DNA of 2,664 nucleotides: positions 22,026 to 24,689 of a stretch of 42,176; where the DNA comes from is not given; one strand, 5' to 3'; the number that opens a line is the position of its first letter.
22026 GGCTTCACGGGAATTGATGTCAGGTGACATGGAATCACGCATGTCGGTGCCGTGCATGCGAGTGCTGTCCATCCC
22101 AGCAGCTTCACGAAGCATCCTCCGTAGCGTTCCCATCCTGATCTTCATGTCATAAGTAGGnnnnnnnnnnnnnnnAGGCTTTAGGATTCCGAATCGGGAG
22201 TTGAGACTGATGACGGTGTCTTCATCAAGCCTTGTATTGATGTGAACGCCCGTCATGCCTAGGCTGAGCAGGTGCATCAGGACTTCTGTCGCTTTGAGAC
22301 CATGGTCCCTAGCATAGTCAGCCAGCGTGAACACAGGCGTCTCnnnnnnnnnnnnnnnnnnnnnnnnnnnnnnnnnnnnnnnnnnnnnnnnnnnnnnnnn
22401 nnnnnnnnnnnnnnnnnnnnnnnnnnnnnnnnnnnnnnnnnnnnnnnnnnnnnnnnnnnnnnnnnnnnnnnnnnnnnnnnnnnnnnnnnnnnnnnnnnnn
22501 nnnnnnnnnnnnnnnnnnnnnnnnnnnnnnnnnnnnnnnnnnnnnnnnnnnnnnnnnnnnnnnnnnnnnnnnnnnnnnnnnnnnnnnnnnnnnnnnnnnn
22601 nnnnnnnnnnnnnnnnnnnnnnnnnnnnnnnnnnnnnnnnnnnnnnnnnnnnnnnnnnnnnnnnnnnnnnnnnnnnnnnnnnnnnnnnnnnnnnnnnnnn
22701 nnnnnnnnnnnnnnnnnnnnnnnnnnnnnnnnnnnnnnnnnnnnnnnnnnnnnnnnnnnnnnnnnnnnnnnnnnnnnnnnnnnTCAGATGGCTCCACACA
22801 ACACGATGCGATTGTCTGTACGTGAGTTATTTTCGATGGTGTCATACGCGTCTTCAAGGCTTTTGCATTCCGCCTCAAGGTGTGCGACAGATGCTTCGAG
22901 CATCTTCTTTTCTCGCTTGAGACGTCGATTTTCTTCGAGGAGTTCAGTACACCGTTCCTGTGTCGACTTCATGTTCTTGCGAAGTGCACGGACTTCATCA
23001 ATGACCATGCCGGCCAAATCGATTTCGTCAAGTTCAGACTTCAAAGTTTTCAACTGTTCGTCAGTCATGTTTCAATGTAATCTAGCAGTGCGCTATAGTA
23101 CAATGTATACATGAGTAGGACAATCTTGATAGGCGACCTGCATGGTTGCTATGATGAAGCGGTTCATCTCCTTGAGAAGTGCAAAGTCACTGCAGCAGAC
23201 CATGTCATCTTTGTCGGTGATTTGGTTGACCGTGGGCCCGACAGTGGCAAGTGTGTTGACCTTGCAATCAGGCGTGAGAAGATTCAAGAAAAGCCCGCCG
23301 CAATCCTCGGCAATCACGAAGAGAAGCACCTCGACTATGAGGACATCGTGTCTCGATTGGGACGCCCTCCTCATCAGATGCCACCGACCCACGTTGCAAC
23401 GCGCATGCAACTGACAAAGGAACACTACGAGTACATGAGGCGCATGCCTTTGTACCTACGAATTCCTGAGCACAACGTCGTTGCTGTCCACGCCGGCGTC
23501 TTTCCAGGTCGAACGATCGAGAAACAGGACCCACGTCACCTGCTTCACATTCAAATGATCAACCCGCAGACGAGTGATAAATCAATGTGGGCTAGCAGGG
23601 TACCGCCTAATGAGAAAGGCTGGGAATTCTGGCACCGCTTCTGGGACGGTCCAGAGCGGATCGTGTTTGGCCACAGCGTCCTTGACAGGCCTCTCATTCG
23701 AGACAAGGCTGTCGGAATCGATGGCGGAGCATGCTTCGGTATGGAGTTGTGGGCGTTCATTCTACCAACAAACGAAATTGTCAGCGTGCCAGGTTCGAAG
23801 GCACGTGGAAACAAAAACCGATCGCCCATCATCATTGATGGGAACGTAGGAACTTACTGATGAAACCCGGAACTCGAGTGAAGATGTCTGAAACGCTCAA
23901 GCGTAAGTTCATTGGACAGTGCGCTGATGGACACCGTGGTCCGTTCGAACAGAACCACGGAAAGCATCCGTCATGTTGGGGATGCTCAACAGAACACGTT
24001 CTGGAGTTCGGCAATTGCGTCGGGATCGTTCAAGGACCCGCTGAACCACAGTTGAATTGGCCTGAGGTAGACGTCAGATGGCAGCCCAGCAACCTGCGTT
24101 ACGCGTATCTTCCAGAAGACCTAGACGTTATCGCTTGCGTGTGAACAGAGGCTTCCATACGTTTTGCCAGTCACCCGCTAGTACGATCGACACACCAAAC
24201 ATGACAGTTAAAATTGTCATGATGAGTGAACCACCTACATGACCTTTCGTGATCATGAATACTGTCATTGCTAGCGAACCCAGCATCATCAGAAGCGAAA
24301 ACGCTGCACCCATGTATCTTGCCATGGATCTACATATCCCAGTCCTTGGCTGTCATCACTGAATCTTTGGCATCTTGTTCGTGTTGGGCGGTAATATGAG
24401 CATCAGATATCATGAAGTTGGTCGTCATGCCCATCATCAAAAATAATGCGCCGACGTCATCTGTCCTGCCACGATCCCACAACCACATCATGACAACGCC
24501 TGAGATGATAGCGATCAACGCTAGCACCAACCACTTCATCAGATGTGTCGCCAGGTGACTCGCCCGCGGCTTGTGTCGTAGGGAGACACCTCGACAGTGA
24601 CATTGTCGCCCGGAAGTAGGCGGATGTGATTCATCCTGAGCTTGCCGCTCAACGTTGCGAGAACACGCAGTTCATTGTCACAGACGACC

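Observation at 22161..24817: Phage-borne translation initiation factor IF-1 homolog next to an IF2_N-domain protein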

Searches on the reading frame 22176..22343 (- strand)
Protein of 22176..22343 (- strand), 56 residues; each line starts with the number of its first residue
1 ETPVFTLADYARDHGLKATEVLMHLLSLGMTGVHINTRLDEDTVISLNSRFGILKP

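Call 58: search_solved_structures(query=A2, max_evalue=1, show_alignments=4)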
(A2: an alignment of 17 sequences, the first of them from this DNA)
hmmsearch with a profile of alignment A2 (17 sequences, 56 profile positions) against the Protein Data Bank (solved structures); distinct sequences matched with E-value up to 1: 6.
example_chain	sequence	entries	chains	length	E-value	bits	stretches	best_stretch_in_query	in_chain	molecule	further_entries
4yy2_A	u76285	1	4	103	0.00024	23.7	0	13-28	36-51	dTor_3x33L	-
4yy5_A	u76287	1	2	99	0.00037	23.1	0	13-28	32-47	dTor_3x33L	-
7uiu_x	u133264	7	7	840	0.12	15.1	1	4-52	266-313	Translation initiation factor IF-2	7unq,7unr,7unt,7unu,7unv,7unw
1gn9_A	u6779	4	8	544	0.2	14.4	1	16-35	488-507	HYBRID CLUSTER PROTEIN | PRISMANE PROTEIN | HYDROXYLAMINE REDUCTASE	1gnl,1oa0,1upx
1y66_A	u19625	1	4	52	0.32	13.8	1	3-16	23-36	engrailed homeodomain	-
2p6j_A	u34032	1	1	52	0.81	12.4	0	3-16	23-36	designed engrailed homeodomain variant UVF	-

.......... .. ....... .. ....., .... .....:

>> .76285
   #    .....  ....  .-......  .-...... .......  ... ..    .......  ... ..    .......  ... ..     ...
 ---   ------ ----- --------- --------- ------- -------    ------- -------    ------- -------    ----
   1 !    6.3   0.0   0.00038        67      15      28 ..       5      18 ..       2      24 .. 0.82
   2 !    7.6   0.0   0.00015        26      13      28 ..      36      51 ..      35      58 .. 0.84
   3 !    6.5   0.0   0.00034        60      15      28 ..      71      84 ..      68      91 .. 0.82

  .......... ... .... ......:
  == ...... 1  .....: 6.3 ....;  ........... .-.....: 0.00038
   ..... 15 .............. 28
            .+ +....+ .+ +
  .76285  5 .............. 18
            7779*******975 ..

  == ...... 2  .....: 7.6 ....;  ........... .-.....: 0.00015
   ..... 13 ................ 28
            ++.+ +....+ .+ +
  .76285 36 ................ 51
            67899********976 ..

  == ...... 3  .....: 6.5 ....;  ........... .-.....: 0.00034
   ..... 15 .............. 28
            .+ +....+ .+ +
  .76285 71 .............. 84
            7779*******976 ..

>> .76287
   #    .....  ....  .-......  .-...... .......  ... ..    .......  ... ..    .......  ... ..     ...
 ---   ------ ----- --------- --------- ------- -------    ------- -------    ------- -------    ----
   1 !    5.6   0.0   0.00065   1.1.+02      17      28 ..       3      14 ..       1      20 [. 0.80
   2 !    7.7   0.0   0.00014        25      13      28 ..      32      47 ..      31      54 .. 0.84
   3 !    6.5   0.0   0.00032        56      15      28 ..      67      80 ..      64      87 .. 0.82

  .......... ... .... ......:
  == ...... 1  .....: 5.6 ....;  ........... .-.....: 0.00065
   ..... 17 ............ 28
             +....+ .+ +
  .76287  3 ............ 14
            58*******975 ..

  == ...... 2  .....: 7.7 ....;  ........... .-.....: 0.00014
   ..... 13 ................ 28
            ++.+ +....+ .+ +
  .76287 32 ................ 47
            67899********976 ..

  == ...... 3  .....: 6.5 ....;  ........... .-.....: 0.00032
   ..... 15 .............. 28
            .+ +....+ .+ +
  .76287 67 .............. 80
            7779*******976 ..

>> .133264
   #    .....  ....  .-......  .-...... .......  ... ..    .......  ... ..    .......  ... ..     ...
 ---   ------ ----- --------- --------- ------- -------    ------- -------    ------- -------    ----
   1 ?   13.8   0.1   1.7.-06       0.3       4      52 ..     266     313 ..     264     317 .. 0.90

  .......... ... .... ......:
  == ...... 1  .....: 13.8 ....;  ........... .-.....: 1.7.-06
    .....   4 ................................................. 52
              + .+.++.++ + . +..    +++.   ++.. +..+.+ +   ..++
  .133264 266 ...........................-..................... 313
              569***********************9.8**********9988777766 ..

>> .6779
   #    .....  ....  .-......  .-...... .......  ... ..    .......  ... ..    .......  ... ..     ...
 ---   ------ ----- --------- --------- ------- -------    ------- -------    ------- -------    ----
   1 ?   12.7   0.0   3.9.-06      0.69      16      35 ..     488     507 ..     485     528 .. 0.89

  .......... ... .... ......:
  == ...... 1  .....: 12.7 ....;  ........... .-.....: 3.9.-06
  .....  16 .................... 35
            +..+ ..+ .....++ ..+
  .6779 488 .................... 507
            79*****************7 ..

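Call 59: search_protein_families(library=pfam, alignment_id=A2, max_evalue=0.01)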
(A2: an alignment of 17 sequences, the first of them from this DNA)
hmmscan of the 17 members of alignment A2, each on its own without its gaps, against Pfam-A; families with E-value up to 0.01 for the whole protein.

A. member 1, seq(56 aa): 1 family
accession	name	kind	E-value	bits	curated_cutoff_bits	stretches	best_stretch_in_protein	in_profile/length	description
PF04760.21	IF2_N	-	1.3e-05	25.3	25.3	1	6-45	5-44/53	Translation initiation factor IF-2, N-terminal region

B. families by the number of members that match (of 17 scanned): 1 family
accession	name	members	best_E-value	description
PF04760.21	IF2_N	10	1.5e-08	Translation initiation factor IF-2, N-terminal region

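Call 69: find_related_loci(query=A4, collection=genome_contigs, flank=3000)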
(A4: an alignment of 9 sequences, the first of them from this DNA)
Query A4 (52 aa) in genome_contigs; peptide patterns used: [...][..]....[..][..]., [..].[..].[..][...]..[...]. (x = any residue, [..] = any of these).
469 stretches matched a pattern; 411 encode a relative of the query (tblastn E <= 1e-3); the best 80 are kept; 80 distinct loci.
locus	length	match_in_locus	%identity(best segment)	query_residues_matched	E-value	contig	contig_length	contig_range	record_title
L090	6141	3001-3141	66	2-48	5e-15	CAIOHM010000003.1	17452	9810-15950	MAG: uncultured delta proteobacterium isolate ErkenSummer_bin-0132 genome assembly, contig: bin-0132:003/570, whole geno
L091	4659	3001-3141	66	2-48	8e-15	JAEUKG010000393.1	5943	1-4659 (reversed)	MAG: Myxococcales bacterium isolate new MAG-89 k141_45423, whole genome shotgun sequence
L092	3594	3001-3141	64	2-48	1e-14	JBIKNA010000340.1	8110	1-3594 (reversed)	MAG: Polyangiaceae bacterium isolate ME2014-09-17_3300042434_group5_bin80 Rohwer_bin1490_scaffold_6080_c1, whole genome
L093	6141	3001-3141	64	2-48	1e-14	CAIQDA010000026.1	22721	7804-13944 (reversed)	MAG: uncultured delta proteobacterium isolate Kiruna3_bin-1548 genome assembly, contig: bin-1548:026/511, whole genome s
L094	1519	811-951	64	2-48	2e-14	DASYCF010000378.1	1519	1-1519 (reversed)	MAG TPA_asm: Byssovorax sp. isolate SMAG_U4926 k141_325838, whole genome shotgun sequence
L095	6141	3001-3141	62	2-48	4e-14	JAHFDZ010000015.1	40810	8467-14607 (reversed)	MAG: Myxococcales bacterium isolate nzgw257 NODE_989_length_40811_cov_3.472622, whole genome shotgun sequence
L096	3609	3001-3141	62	2-48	4e-14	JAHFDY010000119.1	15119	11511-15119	MAG: Myxococcales bacterium isolate nzgw256 NODE_2547_length_15120_cov_4.155410, whole genome shotgun sequence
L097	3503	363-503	62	2-48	5e-14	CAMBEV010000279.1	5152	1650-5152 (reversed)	MAG: Nannocystis exedens isolate TH-08apr19-19 genome assembly, contig: TH-08apr19-C41152, whole genome shotgun sequence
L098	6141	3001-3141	62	2-48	7e-14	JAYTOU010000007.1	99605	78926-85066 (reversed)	MAG: Myxococcales bacterium isolate GFS_4219 GFS_4219_6, whole genome shotgun sequence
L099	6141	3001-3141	62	2-48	1e-13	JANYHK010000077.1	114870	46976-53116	MAG: Myxococcales bacterium isolate GL140_1_metabinner_44 GL140_1_k141_1911084, whole genome shotgun sequence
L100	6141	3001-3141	62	2-48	1e-13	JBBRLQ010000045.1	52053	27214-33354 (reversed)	MAG: Polyangiales bacterium isolate La1_maxbin2.053 LA1C_X2.053_k141_1351594L_52053_cov_16.0008, whole genome shotgun se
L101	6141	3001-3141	62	2-48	1e-13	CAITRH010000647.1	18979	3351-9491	MAG: uncultured delta proteobacterium isolate Loclat_bin-17204 genome assembly, contig: bin-17204:647/778, whole genome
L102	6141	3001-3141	62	2-48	2e-13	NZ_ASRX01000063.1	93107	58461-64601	Chondromyces apiculatus DSM 436 contig63, whole genome shotgun sequence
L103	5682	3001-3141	62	2-48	1e-13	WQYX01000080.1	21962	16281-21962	MAG: Polyangiaceae bacterium isolate Emb289P4bin34 Ga0123357_10002090, whole genome shotgun sequence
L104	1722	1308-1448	60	2-48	1e-13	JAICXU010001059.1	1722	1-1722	MAG: Polyangiaceae bacterium isolate LS_FP_2_bin.137 k141_4677603_length_1722_cov_7.0000, whole genome shotgun sequence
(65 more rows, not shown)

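Call 103: find_related_loci(query=A5, collection=viral_contigs, flank=10000)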
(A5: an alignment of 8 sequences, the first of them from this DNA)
Query A5 (48 aa) in viral_contigs; peptide patterns used: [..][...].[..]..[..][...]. (x = any residue, [..] = any of these).
15 stretches matched a pattern, but none encodes a relative of the query by tblastn (E <= 1e-3).

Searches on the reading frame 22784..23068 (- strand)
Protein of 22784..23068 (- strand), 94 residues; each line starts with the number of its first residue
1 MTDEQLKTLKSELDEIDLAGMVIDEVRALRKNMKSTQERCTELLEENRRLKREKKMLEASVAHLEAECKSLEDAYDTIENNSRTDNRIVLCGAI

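Call 3: search_protein_families(library=pfam, proteins=[window:22784-23068:-], max_evalue=1)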
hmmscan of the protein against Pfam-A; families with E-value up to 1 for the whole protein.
window:22784-23068:- (94 aa): 49 families (the best 25 are shown)
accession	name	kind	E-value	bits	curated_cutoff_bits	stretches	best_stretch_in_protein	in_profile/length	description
PF14662.11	KASH_CCD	-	7.4e-05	23.2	43.3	1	9-74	52-117/191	Coiled-coil region of CCDC155 or KASH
PF13638.12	PIN_4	-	0.0025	18.6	21.9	1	16-91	24-95/132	PIN domain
PF22186.1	HI1480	-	0.0042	17.6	24.5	1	6-84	5-83/144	Hypothetical protein HI1480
PF11932.13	DUF3450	-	0.0053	16.5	32.6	1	22-81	35-94/241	Protein of unknown function (DUF3450)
PF13851.11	GAS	-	0.0058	16.5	32.3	1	5-76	62-130/200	Growth-arrest specific micro-tubule binding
PF20492.3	ERM_helical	-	0.0083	16.6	40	1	24-76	20-72/120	Ezrin/radixin/moesin, alpha-helical domain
PF06005.17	ZapB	-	0.011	16.7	31.5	1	21-73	1-53/71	Cell division protein ZapB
PF17675.6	APG6_N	-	0.013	16.4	45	1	7-74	33-96/132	Apg6 coiled-coil region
PF16574.10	CEP209_CC5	-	0.013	16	25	1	33-81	2-50/128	Coiled-coil region of centrosome protein CE290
PF01920.25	Prefoldin_2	-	0.014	15.8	27.6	1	3-81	18-91/106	Prefoldin subunit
PF03961.19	FapA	-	0.016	15.3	31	1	3-81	162-238/272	Flagellar Assembly Protein A beta solenoid domain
PF09728.14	Taxilin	-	0.02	14.5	30.3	1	5-84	9-92/302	Myosin-like coiled-coil protein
PF04136.21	COG3_N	-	0.022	15.1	27.9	1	24-78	11-65/147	Conserved oligomeric Golgi complex subunit 3, N-terminal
PF23921.1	DUF7260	-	0.026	14.4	27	1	4-49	147-195/242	Domain of unknown function (DUF7260)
PF09177.16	STX6_10_61_N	-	0.032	15.2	29.4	1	23-83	7-72/99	Syntaxin 6/10/61, N-terminal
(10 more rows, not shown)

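Call 78: search_protein_families(library=phrogs, proteins=[window:22784-23068:-], max_evalue=0.01)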
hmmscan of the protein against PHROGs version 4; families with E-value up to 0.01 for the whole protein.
window:22784-23068:- (94 aa): 2 families
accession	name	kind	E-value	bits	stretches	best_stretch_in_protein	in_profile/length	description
phrog_6963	-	unknown function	0.0041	17.6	1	32-89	154-210/283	-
phrog_10856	-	moron, auxiliary metabolic gene and host takeover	0.0049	17.4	1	20-93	8-81/309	sporulation protein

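Call 104: search_protein_families(library=ncbifam, proteins=[window:22784-23068:-], max_evalue=0.001)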
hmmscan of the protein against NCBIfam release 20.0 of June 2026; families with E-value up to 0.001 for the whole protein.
window:22784-23068:- (94 aa): 1 family
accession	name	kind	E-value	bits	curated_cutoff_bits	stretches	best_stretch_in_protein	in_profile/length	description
TIGR02894.1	DNA_bind_RsfA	subfamily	0.00038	20.7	126.45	1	19-83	78-142/161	RsfA family transcriptional regulator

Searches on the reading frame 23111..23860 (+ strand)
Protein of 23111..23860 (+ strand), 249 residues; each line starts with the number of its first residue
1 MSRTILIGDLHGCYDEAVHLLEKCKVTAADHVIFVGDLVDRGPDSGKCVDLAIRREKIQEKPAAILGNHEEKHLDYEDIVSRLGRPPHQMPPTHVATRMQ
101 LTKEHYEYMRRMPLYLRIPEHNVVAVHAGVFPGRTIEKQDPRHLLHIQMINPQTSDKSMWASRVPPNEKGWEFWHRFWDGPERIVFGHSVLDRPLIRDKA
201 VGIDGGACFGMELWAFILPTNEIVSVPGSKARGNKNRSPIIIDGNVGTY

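Call 3: search_protein_families(library=pfam, proteins=[window:23111-23860:+], max_evalue=1)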
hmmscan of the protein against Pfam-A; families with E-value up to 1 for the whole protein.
window:23111-23860:+ (249 aa): 4 families
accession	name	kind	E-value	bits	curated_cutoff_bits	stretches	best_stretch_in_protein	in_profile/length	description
PF00149.33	Metallophos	-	8.7e-17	62.6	21.5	1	3-191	2-158/191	Calcineurin-like phosphoesterase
PF12850.12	Metallophos_2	-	0.00036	21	27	1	5-83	4-60/154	Calcineurin-like phosphoesterase superfamily domain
PF14582.11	Metallophos_3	-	0.22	11.3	28.2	1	4-84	8-86/259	Metallophosphoesterase, calcineurin superfamily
PF06874.16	FBPase_2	-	0.41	9.3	27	0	23-58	178-213/639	Firmicute fructose-1,6-bisphosphatase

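Call 104: search_protein_families(library=ncbifam, proteins=[window:23111-23860:+], max_evalue=0.001)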
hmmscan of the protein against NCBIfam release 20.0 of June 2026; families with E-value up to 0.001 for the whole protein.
window:23111-23860:+ (249 aa): 6 families
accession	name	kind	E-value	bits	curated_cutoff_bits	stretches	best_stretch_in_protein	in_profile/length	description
NF001204.0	PRK00166.1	equivalog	8e-27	94.2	176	1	4-138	3-131/276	symmetrical bis(5'-nucleosyl)-tetraphosphatase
NF010148.0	PRK13625.1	equivalog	1.1e-19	71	340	1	6-229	5-233/245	bis(5'-nucleosyl)-tetraphosphatase PrpE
TIGR04075.1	bacter_Pnkp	equivalog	9e-16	57.2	750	1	6-231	184-416/851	polynucleotide kinase-phosphatase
TIGR00668.1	apaH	equivalog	6.7e-15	55.3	222.85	1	4-134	3-127/279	bis(5'-nucleosyl)-tetraphosphatase (symmetrical) ApaH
NF008516.0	PRK11439.1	equivalog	1.9e-13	50.9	326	1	6-213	21-212/218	protein-serine/threonine phosphatase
NF007425.0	PRK09968.1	equivalog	0.00011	21.9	332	1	6-75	19-84/218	protein-serine/threonine phosphatase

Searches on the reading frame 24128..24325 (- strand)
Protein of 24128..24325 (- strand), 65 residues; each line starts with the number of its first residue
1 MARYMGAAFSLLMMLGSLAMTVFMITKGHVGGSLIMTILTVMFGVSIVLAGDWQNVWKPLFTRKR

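Call 3: search_protein_families(library=pfam, proteins=[window:24128-24325:-], max_evalue=1)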
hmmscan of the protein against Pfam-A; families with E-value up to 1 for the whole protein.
window:24128-24325:- (65 aa): 0 families

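Call 78: search_protein_families(library=phrogs, proteins=[window:24128-24325:-], max_evalue=0.01)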
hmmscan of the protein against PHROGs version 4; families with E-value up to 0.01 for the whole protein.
window:24128-24325:- (65 aa): 0 families

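Call 104: search_protein_families(library=ncbifam, proteins=[window:24128-24325:-], max_evalue=0.001)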
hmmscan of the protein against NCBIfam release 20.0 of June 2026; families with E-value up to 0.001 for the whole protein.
window:24128-24325:- (65 aa): 0 families

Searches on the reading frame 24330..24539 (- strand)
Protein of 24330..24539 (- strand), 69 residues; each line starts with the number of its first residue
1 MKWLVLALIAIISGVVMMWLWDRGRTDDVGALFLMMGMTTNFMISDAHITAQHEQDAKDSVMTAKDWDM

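Call 3: search_protein_families(library=pfam, proteins=[window:24330-24539:-], max_evalue=1)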
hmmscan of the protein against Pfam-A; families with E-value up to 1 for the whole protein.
window:24330-24539:- (69 aa): 2 families
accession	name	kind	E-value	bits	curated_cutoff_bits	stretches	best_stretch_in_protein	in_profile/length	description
PF07947.19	YhhN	-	0.048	13.8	25.6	1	2-49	79-151/182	YhhN family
PF09594.16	GT87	-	0.06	13.5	25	1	3-45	195-236/237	Glycosyltransferase family 87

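Call 78: search_protein_families(library=phrogs, proteins=[window:24330-24539:-], max_evalue=0.01)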
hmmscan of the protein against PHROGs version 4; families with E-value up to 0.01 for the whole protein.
window:24330-24539:- (69 aa): 0 families

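Call 104: search_protein_families(library=ncbifam, proteins=[window:24330-24539:-], max_evalue=0.001)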
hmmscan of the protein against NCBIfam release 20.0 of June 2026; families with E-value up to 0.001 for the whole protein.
window:24330-24539:- (69 aa): 0 families
